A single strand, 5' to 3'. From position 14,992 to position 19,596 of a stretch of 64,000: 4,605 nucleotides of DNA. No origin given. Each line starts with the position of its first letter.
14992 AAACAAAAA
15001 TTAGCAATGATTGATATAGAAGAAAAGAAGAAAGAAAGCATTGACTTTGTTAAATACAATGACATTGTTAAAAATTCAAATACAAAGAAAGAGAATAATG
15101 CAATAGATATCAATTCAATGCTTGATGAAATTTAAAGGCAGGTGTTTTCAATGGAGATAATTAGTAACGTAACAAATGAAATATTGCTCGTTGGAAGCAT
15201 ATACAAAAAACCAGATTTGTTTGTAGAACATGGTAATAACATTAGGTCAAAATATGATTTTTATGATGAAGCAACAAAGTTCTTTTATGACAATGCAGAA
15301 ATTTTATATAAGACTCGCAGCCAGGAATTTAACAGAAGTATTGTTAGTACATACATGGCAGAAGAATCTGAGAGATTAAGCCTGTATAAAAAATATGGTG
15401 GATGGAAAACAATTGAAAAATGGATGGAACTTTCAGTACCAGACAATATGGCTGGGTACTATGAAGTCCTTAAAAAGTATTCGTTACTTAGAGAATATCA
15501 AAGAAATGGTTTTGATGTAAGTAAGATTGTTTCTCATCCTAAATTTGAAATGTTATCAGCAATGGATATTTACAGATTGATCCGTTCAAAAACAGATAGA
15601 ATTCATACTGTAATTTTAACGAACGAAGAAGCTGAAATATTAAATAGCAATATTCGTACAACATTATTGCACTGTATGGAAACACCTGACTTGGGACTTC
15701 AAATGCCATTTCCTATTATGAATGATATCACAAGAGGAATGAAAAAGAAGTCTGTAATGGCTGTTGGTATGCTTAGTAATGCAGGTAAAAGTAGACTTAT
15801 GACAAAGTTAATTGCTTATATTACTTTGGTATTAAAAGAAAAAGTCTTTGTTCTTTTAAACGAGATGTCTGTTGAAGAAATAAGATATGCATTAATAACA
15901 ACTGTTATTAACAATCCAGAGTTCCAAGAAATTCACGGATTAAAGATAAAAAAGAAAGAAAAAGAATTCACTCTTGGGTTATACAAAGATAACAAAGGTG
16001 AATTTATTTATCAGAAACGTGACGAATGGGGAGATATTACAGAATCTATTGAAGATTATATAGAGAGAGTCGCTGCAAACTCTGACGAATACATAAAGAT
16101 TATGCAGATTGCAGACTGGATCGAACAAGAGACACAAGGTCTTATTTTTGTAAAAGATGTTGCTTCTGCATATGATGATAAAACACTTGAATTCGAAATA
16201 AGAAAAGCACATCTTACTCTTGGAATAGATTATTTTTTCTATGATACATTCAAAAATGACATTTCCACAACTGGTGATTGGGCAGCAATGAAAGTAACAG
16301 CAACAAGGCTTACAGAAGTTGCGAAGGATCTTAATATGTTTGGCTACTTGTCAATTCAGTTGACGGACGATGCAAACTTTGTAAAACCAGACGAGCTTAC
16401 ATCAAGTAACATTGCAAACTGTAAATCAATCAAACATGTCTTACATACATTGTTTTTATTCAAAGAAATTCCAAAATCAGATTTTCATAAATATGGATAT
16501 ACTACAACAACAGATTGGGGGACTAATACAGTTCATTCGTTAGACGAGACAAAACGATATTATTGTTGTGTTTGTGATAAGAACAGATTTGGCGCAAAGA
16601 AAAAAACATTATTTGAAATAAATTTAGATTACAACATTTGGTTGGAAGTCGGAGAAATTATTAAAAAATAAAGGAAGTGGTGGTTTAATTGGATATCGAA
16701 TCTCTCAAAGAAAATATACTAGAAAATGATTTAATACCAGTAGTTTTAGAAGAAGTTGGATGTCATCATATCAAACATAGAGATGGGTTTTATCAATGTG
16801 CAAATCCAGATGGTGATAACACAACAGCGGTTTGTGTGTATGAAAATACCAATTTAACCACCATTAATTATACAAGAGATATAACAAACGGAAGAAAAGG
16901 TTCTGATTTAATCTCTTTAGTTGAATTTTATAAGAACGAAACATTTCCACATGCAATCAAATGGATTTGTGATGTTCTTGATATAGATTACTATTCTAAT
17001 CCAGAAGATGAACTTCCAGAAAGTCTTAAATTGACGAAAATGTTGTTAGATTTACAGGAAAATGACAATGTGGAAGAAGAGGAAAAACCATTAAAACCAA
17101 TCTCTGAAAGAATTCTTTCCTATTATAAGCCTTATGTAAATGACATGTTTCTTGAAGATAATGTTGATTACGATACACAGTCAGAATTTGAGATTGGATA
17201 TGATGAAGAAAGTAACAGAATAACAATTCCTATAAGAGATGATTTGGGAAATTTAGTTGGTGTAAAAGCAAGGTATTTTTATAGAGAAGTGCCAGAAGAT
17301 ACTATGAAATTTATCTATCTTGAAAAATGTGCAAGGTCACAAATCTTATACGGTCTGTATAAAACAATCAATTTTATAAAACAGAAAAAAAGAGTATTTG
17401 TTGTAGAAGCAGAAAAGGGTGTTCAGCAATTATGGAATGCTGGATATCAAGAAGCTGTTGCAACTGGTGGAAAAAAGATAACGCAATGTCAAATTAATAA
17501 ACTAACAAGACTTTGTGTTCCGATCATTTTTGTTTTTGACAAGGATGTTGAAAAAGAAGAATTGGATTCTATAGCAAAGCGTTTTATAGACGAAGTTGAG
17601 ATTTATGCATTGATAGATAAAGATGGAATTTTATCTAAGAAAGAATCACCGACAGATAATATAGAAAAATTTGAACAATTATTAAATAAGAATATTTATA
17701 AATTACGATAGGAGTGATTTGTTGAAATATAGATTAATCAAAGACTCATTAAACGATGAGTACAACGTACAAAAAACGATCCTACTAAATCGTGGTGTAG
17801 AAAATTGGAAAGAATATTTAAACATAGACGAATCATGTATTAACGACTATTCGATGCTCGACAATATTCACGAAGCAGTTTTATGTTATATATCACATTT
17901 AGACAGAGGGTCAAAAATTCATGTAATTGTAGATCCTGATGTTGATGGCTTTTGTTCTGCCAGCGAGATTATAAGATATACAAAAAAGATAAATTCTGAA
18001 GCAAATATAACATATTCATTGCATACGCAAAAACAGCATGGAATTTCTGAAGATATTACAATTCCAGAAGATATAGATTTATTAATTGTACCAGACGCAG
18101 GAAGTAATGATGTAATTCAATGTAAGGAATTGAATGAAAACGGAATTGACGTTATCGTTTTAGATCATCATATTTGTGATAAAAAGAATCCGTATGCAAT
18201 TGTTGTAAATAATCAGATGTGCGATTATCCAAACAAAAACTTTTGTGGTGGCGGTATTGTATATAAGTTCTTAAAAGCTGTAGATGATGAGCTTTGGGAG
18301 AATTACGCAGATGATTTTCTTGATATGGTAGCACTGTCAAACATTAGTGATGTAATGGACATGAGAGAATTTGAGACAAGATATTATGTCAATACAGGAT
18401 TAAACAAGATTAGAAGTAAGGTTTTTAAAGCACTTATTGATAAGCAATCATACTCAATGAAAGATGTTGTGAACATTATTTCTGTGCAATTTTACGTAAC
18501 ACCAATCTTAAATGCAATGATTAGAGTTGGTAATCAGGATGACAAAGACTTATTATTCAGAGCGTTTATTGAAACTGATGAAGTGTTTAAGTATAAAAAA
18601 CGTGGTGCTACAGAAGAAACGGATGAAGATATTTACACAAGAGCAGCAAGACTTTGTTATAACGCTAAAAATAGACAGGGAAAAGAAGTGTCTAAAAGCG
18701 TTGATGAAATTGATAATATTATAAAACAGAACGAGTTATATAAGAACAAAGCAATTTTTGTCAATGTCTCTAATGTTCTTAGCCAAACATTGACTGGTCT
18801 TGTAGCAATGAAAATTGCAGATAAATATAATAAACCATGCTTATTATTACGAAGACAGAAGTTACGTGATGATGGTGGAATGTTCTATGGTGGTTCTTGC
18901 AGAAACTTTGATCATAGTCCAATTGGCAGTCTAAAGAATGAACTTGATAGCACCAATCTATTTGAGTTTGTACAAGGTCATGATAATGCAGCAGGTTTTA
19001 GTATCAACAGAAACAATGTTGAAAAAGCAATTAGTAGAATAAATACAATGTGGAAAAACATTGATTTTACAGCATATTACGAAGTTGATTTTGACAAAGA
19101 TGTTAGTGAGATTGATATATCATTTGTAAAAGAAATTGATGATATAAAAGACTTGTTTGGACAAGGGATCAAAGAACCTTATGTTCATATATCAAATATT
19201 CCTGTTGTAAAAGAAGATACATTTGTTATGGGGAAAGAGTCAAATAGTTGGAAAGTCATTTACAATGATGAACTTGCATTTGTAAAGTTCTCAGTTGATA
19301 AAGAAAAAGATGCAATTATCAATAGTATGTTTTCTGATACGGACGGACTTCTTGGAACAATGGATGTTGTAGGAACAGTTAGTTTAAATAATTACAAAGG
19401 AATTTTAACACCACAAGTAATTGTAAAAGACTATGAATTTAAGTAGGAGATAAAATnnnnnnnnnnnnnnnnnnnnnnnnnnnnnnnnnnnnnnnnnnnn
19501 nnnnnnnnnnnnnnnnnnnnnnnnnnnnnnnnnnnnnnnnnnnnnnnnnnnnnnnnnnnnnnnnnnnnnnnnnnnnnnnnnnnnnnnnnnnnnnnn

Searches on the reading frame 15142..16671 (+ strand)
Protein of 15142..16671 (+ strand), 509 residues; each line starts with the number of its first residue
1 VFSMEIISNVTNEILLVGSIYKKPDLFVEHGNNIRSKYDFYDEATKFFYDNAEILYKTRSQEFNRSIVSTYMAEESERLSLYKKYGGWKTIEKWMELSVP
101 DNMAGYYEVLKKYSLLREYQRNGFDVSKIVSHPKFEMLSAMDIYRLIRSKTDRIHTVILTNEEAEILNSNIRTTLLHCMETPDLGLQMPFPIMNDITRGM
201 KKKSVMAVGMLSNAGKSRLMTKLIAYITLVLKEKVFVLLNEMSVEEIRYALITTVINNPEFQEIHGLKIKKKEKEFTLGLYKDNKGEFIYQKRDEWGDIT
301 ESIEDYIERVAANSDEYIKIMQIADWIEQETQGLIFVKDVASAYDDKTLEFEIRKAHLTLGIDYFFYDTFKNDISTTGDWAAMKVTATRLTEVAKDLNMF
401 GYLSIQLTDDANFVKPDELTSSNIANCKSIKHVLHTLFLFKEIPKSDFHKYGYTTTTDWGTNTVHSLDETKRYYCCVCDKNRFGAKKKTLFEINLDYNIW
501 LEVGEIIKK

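Call 57: search_protein_families(library=phrogs, proteins=[window:15142-16671:+], max_evalue=0.00001)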
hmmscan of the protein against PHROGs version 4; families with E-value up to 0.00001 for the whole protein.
window:15142-16671:+ (509 aa): 1 family
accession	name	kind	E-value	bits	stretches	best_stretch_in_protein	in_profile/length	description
phrog_19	-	DNA, RNA and nucleotide metabolism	5.4e-31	109.1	1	7-504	158-582/621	DnaB-like replicative helicase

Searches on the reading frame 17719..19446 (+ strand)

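Call 57: search_protein_families(library=phrogs, proteins=[window:17719-19446:+], max_evalue=0.00001)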
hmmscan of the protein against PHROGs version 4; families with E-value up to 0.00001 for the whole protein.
window:17719-19446:+ (575 aa): 2 families
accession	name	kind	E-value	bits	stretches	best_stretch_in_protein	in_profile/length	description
phrog_2484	-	DNA, RNA and nucleotide metabolism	3.4e-156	522.1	1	3-574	2-558/564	RecJ-like ssDNA exonuclease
phrog_4771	-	other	2.2e-08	34.5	0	72-242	24-176/363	DHH phosphoesterase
